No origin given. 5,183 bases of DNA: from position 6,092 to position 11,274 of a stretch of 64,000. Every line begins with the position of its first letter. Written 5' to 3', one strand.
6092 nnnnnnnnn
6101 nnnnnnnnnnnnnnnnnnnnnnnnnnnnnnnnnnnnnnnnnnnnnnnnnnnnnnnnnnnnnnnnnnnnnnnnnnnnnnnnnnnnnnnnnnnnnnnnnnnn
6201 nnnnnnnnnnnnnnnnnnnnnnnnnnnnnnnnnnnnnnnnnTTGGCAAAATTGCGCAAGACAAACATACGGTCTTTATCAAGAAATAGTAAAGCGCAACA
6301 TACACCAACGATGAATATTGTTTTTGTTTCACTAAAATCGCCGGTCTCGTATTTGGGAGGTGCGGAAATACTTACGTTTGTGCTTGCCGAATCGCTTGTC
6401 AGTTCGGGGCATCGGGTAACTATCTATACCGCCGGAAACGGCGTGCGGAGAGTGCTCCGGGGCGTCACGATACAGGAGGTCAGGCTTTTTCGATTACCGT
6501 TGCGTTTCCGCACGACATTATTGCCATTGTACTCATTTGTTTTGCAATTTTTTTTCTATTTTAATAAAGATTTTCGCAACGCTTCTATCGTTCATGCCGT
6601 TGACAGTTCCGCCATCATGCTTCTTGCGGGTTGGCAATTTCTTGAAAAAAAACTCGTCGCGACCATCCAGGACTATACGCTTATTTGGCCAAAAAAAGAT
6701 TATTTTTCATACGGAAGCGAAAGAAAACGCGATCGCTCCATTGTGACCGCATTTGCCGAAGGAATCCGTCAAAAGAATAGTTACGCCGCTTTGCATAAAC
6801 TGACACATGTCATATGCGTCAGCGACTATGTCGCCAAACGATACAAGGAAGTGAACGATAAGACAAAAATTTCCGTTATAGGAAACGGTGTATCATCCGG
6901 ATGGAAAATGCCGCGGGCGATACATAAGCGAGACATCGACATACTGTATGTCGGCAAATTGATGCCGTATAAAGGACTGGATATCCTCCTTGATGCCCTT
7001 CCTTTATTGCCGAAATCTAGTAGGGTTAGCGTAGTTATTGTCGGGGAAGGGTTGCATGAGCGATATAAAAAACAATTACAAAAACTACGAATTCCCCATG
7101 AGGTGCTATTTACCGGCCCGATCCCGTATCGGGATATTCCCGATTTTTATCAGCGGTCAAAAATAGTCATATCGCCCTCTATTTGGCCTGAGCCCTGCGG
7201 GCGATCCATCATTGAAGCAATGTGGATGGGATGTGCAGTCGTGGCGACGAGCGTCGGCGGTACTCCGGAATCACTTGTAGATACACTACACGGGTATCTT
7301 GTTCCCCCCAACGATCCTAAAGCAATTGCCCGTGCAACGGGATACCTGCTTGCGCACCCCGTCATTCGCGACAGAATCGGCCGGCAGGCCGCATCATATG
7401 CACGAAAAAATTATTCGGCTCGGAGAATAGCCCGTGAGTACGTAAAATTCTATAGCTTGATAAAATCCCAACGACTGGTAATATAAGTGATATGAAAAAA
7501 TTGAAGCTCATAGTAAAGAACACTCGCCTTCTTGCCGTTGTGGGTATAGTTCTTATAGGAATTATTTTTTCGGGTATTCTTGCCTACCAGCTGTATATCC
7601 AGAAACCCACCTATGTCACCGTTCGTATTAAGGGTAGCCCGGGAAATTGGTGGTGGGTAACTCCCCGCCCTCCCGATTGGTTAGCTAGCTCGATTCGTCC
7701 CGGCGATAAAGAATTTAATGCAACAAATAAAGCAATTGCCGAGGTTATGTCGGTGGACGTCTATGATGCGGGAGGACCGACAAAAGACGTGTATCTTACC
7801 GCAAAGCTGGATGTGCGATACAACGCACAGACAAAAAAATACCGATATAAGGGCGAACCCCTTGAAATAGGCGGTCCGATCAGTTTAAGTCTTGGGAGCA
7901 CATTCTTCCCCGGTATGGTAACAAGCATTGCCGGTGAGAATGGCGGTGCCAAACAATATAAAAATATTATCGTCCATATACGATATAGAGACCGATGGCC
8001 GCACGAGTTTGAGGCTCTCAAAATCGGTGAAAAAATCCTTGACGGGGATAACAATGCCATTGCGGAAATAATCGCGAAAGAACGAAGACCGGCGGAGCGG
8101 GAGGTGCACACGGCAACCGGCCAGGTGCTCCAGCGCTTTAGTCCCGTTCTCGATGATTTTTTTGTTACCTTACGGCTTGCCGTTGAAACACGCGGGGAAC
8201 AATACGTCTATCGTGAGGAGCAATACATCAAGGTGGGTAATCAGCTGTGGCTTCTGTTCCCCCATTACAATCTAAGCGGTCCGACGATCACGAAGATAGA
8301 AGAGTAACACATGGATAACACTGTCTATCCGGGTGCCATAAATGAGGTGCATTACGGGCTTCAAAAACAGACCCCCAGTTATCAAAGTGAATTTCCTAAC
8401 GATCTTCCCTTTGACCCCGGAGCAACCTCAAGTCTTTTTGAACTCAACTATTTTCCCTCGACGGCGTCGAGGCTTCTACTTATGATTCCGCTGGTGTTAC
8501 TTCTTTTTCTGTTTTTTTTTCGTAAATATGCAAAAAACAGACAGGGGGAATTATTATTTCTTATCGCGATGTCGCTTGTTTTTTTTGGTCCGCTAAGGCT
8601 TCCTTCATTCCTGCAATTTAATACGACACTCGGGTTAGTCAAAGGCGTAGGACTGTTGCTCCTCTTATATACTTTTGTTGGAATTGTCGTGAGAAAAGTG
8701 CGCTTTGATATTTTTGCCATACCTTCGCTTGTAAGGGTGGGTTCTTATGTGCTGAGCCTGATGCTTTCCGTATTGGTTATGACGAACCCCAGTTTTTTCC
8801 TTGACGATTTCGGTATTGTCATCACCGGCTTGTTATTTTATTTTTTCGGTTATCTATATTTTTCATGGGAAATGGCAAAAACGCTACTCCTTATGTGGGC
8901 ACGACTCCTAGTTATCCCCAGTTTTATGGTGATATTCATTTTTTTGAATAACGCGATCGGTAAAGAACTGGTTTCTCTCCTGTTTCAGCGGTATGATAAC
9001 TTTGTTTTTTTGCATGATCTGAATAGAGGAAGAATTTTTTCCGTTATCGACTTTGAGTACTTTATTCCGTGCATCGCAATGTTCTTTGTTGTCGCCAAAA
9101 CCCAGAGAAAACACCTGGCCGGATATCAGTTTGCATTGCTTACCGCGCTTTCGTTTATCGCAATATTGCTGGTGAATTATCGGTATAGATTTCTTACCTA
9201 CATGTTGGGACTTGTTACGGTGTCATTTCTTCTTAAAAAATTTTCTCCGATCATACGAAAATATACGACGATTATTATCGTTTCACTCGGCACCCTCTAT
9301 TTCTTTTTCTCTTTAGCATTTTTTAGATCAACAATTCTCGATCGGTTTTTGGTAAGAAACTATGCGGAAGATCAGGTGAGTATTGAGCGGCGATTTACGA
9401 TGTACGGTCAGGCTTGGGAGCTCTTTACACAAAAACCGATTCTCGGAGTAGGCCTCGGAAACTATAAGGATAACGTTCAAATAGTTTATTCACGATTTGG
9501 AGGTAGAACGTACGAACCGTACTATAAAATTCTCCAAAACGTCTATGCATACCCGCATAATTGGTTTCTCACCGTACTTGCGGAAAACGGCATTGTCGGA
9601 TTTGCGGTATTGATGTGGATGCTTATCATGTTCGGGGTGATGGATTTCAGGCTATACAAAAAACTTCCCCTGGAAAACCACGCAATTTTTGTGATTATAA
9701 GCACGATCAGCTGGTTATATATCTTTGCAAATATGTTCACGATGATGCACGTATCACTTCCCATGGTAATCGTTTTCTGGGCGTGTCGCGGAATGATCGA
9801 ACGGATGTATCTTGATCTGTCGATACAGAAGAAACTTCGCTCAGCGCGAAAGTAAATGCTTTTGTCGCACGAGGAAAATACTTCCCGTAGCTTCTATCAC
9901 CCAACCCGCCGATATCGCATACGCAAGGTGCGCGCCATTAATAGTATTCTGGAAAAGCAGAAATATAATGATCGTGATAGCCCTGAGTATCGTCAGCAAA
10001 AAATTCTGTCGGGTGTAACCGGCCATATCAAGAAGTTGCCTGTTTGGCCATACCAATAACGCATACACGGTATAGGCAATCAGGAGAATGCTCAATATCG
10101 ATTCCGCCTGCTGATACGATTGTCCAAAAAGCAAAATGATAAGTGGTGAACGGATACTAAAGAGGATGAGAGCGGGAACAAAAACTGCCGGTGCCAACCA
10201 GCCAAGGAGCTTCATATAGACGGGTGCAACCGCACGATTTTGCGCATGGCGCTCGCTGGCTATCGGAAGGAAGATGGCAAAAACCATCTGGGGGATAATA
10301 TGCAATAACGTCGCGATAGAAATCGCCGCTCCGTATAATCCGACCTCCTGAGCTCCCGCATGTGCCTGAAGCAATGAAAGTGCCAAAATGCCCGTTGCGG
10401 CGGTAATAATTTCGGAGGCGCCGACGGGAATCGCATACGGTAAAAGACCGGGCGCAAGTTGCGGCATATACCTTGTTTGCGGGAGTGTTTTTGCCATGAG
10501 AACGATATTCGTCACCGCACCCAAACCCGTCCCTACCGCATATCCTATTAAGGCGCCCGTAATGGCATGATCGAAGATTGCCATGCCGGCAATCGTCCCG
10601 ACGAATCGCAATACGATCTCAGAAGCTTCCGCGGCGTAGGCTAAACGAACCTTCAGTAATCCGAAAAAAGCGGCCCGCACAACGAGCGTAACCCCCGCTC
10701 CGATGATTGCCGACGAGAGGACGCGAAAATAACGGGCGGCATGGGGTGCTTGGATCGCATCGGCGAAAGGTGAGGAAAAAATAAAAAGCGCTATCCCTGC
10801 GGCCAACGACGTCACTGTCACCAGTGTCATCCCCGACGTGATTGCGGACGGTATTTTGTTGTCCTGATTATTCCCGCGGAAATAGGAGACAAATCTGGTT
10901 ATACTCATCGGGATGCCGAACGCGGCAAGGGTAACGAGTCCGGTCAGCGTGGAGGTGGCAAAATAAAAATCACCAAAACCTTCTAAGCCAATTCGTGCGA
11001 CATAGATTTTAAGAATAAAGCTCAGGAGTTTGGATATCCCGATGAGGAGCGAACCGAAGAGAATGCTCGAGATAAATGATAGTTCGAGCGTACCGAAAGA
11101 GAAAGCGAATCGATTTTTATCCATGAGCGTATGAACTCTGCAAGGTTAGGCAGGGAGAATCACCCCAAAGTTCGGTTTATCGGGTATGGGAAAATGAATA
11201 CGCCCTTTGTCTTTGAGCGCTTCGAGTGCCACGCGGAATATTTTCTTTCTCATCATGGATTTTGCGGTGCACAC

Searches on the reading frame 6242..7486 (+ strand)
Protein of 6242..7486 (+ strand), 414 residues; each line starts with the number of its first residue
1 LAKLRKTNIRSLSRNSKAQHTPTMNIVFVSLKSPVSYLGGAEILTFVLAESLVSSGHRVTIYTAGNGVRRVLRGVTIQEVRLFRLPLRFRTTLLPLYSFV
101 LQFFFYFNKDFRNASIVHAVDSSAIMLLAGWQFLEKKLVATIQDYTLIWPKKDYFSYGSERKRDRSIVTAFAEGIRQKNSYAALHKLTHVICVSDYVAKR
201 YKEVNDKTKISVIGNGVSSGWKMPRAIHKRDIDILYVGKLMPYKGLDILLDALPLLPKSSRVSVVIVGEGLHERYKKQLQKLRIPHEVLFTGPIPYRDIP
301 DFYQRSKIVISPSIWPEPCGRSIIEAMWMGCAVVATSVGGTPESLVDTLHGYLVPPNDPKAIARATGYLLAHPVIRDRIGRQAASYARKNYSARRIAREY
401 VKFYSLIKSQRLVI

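Call 58: search_protein_families(library=pfam, proteins=[window:6242-7486:+], max_evalue=0.0001)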
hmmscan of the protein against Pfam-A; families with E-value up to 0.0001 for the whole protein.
window:6242-7486:+ (414 aa): 5 families
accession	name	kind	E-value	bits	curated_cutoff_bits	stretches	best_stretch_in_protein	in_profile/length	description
PF00534.26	Glycos_transf_1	-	7.1e-37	127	26.4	1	227-384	11-170/172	Glycosyl transferases group 1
PF13692.12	Glyco_trans_1_4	-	4e-32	111.9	27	1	233-371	3-141/142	Glycosyl transferases group 1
PF13439.12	Glyco_transf_4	-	6.7e-16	59.2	28.5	1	39-217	2-166/170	Glycosyltransferase Family 4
PF13524.12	Glyco_trans_1_2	-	5.6e-09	36.5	25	1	260-400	13-142/144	Glycosyl transferase-like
PF13579.12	Glyco_trans_4_4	-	1e-07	32.9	29.7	1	39-216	1-158/158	Glycosyl transferase 4-like domain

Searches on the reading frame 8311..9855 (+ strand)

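Call 58: search_protein_families(library=pfam, proteins=[window:8311-9855:+], max_evalue=0.0001)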
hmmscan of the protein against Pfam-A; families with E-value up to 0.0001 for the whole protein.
window:8311-9855:+ (514 aa): 1 family
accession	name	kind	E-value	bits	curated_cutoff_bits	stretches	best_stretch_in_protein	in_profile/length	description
PF04932.20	Wzy_C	-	1.7e-15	57.5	31.7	1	277-434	2-148/149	O-Antigen ligase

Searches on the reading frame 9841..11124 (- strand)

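Call 58: search_protein_families(library=pfam, proteins=[window:9841-11124:-], max_evalue=0.0001)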
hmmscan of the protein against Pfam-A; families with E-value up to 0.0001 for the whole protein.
window:9841-11124:- (427 aa): 3 families
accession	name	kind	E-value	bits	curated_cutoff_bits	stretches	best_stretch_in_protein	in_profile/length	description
PF01943.22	Polysacc_synt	-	6.5e-16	59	28.2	1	21-285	5-266/274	Polysaccharide biosynthesis protein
PF13440.11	Polysacc_synt_3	-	1.1e-09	38.4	23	1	99-340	51-291/293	Polysaccharide biosynthesis protein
PF01554.23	MatE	-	6.7e-05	23.1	24.9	0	33-175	11-157/161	MatE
